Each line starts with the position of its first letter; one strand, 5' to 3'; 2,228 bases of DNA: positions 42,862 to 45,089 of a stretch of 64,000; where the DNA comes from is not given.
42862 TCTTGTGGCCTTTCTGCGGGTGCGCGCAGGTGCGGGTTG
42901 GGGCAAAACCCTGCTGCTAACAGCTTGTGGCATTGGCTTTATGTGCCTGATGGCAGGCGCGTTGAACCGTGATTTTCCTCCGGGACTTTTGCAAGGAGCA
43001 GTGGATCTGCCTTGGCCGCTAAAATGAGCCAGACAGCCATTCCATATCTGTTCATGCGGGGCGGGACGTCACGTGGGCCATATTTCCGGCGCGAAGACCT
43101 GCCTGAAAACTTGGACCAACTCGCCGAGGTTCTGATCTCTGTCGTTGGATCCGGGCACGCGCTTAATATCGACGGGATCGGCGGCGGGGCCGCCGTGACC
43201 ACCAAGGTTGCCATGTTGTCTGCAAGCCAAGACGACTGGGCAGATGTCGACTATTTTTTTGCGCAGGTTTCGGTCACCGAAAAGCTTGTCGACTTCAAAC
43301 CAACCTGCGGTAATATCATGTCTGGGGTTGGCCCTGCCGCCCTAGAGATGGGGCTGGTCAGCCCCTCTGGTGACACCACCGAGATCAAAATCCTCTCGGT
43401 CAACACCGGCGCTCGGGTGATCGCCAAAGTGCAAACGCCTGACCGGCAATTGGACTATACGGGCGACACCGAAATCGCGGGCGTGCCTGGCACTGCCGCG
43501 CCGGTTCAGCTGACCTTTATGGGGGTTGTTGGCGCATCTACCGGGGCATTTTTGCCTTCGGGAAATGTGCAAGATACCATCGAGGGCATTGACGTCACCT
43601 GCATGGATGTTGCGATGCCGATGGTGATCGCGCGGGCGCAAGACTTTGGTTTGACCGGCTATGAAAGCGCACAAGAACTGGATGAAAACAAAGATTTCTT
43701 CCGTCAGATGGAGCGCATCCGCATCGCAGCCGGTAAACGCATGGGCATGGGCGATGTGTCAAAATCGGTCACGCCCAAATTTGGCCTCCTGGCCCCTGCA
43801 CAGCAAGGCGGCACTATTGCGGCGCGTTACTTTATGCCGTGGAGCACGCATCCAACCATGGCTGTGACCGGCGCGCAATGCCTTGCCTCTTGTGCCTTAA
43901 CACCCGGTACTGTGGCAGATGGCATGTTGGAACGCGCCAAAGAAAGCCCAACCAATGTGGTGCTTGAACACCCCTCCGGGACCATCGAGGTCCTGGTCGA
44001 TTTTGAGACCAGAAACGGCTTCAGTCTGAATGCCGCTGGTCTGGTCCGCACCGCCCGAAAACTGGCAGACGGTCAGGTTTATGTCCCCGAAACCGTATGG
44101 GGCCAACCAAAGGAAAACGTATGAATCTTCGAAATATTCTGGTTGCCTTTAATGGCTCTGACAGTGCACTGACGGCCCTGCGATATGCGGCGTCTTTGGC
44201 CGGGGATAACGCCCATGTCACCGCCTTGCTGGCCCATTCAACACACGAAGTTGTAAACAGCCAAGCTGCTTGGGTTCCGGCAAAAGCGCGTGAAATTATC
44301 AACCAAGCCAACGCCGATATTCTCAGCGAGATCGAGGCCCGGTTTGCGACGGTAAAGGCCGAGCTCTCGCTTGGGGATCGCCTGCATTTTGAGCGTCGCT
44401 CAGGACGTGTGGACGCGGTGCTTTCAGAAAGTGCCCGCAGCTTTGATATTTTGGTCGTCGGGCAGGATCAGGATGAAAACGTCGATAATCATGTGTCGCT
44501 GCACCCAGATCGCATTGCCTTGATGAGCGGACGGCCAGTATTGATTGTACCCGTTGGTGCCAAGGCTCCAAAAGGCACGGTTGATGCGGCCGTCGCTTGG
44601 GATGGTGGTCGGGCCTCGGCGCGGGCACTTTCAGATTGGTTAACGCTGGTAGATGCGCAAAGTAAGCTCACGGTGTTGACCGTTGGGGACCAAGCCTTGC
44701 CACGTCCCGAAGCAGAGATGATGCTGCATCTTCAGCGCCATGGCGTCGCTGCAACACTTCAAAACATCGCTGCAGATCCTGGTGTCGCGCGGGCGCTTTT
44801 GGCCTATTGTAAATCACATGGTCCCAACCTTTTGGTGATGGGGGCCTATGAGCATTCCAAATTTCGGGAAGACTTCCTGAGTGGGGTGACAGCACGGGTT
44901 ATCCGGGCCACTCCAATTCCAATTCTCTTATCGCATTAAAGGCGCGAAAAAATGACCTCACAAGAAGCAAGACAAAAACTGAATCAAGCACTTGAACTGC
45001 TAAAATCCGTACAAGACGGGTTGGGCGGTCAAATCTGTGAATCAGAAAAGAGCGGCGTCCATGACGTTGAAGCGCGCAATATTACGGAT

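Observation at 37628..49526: Expanded tricarballylate/aconitate catabolic cluster with two regulators and unexplained enzymes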

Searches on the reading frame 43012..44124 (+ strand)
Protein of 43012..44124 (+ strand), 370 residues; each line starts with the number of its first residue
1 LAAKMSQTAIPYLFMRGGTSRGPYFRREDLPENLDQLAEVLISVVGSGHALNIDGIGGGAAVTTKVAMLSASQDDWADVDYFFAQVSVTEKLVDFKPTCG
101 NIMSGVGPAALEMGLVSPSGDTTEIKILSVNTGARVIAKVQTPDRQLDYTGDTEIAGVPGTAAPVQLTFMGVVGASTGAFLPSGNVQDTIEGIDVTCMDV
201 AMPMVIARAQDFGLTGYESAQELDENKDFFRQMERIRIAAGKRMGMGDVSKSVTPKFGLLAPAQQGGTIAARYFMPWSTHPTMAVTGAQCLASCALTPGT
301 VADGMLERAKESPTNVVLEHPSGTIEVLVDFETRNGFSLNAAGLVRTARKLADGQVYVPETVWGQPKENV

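Call 3: search_protein_families(library=pfam, proteins=[window:43012-44124:+])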
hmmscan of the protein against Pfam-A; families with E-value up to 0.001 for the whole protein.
window:43012-44124:+ (370 aa): 2 families
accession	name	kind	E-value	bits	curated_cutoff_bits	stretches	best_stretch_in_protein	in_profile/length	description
PF04303.18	PrpF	-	3.5e-100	336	27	1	9-359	3-371/371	PrpF protein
PF05544.16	Pro_racemase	-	1e-05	25.2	27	0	258-333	57-126/325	Proline racemase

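Call 4: search_protein_families(library=ncbifam, proteins=[window:43012-44124:+])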
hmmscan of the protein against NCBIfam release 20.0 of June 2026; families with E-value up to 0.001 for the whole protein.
window:43012-44124:+ (370 aa): 2 families
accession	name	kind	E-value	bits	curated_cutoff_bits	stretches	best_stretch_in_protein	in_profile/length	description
NF033377.1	OMA_tautomer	equivalog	1.2e-140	468.4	440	1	15-359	1-349/349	4-oxalomesaconate tautomerase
TIGR02334.1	prpF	equivalog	3.8e-53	180.7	440.55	1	5-362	1-389/390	2-methylaconitate cis-trans isomerase PrpF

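Call 13: search_solved_structures(query=window:43012-44124:+, max_evalue=0.001)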
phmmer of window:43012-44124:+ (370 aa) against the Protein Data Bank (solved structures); distinct sequences matched with E-value up to 0.001: 8.
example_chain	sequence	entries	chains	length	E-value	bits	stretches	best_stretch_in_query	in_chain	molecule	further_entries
6otv_A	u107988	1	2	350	2.5e-98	332.7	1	9-359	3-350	Putative isomerase YbhH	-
6p3j_A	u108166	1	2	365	1.8e-85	290.5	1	8-360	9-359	(4E)-oxalomesaconate Delta-isomerase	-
6p3h_A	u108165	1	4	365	1.4e-84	287.5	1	8-360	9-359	(4E)-oxalomesaconate Delta-isomerase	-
6p3k_A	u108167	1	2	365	5.4e-84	285.6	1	8-360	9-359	(4E)-oxalomesaconate Delta-isomerase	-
3g7k_A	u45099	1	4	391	3.3e-59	204.1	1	7-360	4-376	3-methylitaconate isomerase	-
2h9f_A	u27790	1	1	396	1.2e-46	162.7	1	6-360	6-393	Hypothetical protein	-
2pvz_A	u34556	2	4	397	1.6e-42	149.2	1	9-360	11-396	PrpF methylaconitate isomerase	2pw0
5k87_A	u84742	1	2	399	7.2e-42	147.1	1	9-360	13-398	2-methyl-aconitate isomerase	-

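Call 48: find_related_loci(query=window:43012-44124:+, collection=genome_contigs, flank=10000)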
Query window:43012-44124:+ (370 aa) in genome_contigs; peptide patterns used: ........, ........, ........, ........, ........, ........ (x = any residue, [..] = any of these).
591 stretches matched a pattern; 516 encode a relative of the query (tblastn E <= 1e-3); the best 80 are kept; 80 distinct loci.
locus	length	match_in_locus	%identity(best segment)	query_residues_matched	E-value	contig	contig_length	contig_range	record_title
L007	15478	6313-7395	76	4-364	0e+0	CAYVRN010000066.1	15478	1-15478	MAG TPA_asm: uncultured Rhodobacterales bacterium isolate SRP134809_co1_600 genome assembly, contig: NODE_7321_length_15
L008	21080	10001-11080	77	4-363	0e+0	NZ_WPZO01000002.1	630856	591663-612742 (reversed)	Ruegeria arenilitoris strain HKCCD9148 NODE_2, whole genome shotgun sequence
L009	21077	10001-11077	77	5-363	0e+0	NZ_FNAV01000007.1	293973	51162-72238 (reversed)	Salipiger thiooxidans strain DSM 10146, whole genome shotgun sequence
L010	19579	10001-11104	76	1-368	0e+0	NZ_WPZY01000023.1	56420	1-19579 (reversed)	Ruegeria sp. HKCCD8929 NODE_23, whole genome shotgun sequence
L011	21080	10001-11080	77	4-363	0e+0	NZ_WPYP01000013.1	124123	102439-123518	Ruegeria arenilitoris strain HKCCD9208 NODE_13, whole genome shotgun sequence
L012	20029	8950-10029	76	4-363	0e+0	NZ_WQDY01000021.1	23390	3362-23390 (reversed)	Ruegeria lacuscaerulensis strain HKCCA6521 NODE_21, whole genome shotgun sequence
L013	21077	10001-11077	77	5-363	0e+0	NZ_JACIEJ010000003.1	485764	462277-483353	Sagittula marina strain DSM 102235 Ga0373267_03, whole genome shotgun sequence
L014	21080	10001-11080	76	4-363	0e+0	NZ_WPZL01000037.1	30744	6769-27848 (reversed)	Ruegeria lacuscaerulensis strain HKCCD5857 NODE_37, whole genome shotgun sequence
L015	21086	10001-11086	77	2-363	0e+0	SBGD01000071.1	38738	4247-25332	MAG: Rhodobacteraceae bacterium isolate M0601 scaffold_112_1, whole genome shotgun sequence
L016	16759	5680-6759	76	4-363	0e+0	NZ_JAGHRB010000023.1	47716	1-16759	Ruegeria sp. R13_0 NODE_23_length_47716_cov_82.417891, whole genome shotgun sequence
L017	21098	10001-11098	75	1-366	0e+0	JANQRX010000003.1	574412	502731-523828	MAG: Bauldia sp. isolate IP29b_bin.8 k99_1014897, whole genome shotgun sequence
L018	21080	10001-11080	77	4-363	0e+0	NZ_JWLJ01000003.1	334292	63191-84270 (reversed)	Ruegeria sp. ANG-R contig_3, whole genome shotgun sequence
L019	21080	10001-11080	76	4-363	0e+0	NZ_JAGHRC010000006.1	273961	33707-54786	Ruegeria sp. R14_0 NODE_6_length_273961_cov_54.180993, whole genome shotgun sequence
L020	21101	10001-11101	76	1-363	0e+0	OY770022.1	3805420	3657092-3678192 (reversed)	MAG: uncultured Ruegeria sp. isolate 10dd0a11-7666-4da5-aaec-9611f0725440 genome assembly, chromosome: 1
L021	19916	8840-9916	77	5-363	0e+0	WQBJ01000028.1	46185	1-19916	Ruegeria atlantica strain HKCCD9103 NODE_28, whole genome shotgun sequence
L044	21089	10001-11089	76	1-363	0e+0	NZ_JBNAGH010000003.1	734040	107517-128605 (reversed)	Dinoroseobacter sp. S76 SS76_Dinoroseobacter_shibae_Scaffold3, whole genome shotgun sequence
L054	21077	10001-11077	77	5-363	0e+0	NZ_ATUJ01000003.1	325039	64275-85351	Paracoccus zeaxanthinifaciens ATCC 21588 F804DRAFT_scaffold00003.3_C, whole genome shotgun sequence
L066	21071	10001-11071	75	7-363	0e+0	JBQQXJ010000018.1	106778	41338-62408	Antarctobacter jejuensis strain KCTC 42009 Contig18, whole genome shotgun sequence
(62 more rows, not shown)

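Call 58: search_solved_structures(query=window:43012-44124:+, max_evalue=1e-40, show_alignments=5)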
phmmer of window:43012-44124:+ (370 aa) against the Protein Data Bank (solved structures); distinct sequences matched with E-value up to 1e-40: 8.
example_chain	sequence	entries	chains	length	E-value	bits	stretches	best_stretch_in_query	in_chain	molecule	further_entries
6otv_A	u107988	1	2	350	2.5e-98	332.7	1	9-359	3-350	Putative isomerase YbhH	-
6p3j_A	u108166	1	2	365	1.8e-85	290.5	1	8-360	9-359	(4E)-oxalomesaconate Delta-isomerase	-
6p3h_A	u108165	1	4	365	1.4e-84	287.5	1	8-360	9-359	(4E)-oxalomesaconate Delta-isomerase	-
6p3k_A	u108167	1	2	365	5.4e-84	285.6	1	8-360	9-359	(4E)-oxalomesaconate Delta-isomerase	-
3g7k_A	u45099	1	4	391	3.3e-59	204.1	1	7-360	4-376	3-methylitaconate isomerase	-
2h9f_A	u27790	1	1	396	1.2e-46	162.7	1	6-360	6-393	Hypothetical protein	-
2pvz_A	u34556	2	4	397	1.6e-42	149.2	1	9-360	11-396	PrpF methylaconitate isomerase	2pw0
5k87_A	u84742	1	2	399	7.2e-42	147.1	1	9-360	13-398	2-methyl-aconitate isomerase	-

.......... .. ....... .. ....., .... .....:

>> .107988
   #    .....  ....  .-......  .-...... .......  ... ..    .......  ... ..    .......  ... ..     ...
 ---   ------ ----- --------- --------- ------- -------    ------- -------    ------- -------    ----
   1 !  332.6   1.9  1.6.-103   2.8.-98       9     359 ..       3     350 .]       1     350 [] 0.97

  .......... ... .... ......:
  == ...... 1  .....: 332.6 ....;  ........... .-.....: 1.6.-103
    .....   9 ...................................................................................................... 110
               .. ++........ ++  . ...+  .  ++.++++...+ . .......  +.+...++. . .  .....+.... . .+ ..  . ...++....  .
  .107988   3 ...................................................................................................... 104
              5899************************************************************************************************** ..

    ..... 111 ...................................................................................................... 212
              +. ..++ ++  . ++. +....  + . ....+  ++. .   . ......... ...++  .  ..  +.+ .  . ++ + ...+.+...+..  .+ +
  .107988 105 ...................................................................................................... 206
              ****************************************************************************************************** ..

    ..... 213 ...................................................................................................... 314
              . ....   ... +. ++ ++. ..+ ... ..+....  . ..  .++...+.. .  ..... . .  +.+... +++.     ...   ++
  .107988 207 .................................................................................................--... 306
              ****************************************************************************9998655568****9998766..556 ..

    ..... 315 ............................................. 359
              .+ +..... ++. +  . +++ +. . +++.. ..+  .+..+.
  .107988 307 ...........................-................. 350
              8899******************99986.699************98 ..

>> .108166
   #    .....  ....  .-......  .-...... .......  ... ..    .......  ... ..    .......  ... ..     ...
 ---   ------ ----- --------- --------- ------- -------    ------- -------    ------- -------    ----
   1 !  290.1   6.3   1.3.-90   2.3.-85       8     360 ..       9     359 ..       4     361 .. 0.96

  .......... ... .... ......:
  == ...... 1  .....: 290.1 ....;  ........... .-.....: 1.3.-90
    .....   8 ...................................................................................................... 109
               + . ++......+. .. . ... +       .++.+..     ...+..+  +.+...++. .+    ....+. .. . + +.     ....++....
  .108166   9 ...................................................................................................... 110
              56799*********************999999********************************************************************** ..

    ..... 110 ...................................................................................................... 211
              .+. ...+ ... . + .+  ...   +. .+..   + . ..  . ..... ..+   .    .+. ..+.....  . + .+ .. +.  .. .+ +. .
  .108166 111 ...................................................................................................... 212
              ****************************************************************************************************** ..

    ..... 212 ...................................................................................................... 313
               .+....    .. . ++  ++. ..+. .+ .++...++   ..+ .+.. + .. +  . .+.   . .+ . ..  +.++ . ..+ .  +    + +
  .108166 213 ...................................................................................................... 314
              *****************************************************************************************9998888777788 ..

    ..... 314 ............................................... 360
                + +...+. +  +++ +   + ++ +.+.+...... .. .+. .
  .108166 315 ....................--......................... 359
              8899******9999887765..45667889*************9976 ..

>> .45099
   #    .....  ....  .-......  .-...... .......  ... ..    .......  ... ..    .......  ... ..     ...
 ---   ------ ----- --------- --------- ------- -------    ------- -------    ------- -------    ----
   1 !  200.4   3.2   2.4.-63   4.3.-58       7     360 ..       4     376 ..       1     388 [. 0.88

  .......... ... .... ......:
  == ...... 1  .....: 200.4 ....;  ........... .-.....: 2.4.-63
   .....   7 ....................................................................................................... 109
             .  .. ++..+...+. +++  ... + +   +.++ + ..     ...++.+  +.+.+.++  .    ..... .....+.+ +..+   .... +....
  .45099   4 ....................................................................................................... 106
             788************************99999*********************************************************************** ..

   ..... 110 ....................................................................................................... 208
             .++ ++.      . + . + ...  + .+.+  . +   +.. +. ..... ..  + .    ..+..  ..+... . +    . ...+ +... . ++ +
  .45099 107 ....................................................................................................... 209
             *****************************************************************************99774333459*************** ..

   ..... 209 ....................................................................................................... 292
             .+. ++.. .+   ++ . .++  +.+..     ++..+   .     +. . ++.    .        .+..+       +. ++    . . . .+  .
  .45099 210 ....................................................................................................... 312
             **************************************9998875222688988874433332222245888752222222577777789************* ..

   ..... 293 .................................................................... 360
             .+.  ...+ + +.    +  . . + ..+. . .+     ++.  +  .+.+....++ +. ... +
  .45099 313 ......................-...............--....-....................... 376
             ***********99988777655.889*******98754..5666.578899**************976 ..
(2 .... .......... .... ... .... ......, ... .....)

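Call 66: search_protein_families(library=pfam, proteins=[L013:13039-14619:-, L008:13220-14512:-, L008:14509-15156:-, L008:15195-16220:-, L044:11960-12868:-, L054:12907-14004:-, L054:14029-14766:-, L054:14776-16389:-, L066:13323-14465:-, L066:14464-15135:+], max_evalue=0.0001)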
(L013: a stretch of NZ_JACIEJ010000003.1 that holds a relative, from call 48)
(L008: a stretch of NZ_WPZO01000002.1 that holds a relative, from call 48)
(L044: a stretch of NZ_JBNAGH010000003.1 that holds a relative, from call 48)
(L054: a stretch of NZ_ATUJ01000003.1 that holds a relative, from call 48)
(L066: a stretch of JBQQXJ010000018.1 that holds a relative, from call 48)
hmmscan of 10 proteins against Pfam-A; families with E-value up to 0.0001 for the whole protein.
L013:13039-14619:- (526 aa): 1 family
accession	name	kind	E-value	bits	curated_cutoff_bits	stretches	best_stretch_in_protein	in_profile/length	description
PF05145.17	AbrB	-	1.9e-75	254.2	29.2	1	211-520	1-313/314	Transition state regulatory protein AbrB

L008:13220-14512:- (430 aa): 1 family
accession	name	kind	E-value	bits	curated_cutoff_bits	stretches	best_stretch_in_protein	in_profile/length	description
PF06808.19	DctM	-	1.4e-79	268.4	23.8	1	9-419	3-413/413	Tripartite ATP-independent periplasmic transporter, DctM component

L008:14509-15156:- (215 aa): 1 family
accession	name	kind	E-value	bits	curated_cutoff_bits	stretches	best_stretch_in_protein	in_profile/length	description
PF04290.18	DctQ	-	1.1e-08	35.5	28.3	1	68-197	5-130/132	Tripartite ATP-independent periplasmic transporters, DctQ component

L008:15195-16220:- (341 aa): 1 family
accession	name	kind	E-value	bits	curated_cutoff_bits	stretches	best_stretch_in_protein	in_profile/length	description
PF03480.18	DctP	-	1.2e-33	117.1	23.4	1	45-318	12-279/286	Bacterial extracellular solute-binding protein, family 7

L044:11960-12868:- (302 aa): 2 families
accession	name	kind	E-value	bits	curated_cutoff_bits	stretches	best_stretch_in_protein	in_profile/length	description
PF03466.25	LysR_substrate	-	2.7e-37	128.6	28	1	90-290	3-205/209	LysR substrate binding domain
PF00126.33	HTH_1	-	1.8e-17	63.4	26.6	1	12-67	4-59/60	Bacterial regulatory helix-turn-helix protein, lysR family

L054:12907-14004:- (365 aa): 1 family
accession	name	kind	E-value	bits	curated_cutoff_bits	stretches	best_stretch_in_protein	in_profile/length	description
PF05145.17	AbrB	-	1.1e-76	258.2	29.2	1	49-357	1-312/314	Transition state regulatory protein AbrB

L054:14029-14766:- (245 aa): 0 families

L054:14776-16389:- (537 aa): 0 families

L066:13323-14465:- (380 aa): 1 family
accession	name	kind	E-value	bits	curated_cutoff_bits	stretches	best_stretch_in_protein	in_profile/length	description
PF05145.17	AbrB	-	1e-74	251.8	29.2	1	63-371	1-312/314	Transition state regulatory protein AbrB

L066:14464-15135:+ (223 aa): 4 families
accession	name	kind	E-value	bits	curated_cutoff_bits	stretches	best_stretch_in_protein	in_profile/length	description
PF07729.17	FCD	-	1.1e-24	87.7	24.3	1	83-203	1-124/125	FCD domain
PF00392.27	GntR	-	1e-18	67.2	27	1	14-73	4-64/64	Bacterial regulatory proteins, gntR family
PF13412.12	HTH_24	-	1.2e-06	28.4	21.9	1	35-63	19-47/48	Winged helix-turn-helix DNA-binding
PF13545.12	HTH_Crp_2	-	6.9e-05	23.2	27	0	33-65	22-54/70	Crp-like helix-turn-helix domain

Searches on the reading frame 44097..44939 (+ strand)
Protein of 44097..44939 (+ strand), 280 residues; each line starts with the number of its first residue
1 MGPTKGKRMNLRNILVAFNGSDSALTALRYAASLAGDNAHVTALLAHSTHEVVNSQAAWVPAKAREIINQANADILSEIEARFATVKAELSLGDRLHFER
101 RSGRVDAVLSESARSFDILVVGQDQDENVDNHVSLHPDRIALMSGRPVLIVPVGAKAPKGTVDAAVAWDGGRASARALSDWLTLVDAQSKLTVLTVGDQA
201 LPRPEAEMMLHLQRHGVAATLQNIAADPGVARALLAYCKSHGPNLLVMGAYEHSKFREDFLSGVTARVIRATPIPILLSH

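Call 3: search_protein_families(library=pfam, proteins=[window:44097-44939:+])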
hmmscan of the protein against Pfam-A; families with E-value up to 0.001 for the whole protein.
window:44097-44939:+ (280 aa): 1 family
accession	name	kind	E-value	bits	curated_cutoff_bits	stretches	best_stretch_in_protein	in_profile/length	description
PF00582.32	Usp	-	4.4e-16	60.2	24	2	12-126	3-114/141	Universal stress protein family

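Call 4: search_protein_families(library=ncbifam, proteins=[window:44097-44939:+])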
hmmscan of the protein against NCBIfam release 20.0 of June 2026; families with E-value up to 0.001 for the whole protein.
window:44097-44939:+ (280 aa): 1 family
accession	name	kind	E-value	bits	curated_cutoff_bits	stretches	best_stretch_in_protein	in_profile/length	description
NF007512.0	PRK10116.1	equivalog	0.00057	20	167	0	9-153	1-139/142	universal stress protein UspC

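Call 29: search_solved_structures(query=window:44097-44939:+, max_evalue=0.001)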
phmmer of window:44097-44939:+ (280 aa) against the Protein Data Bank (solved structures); distinct sequences matched with E-value up to 0.001: 0.
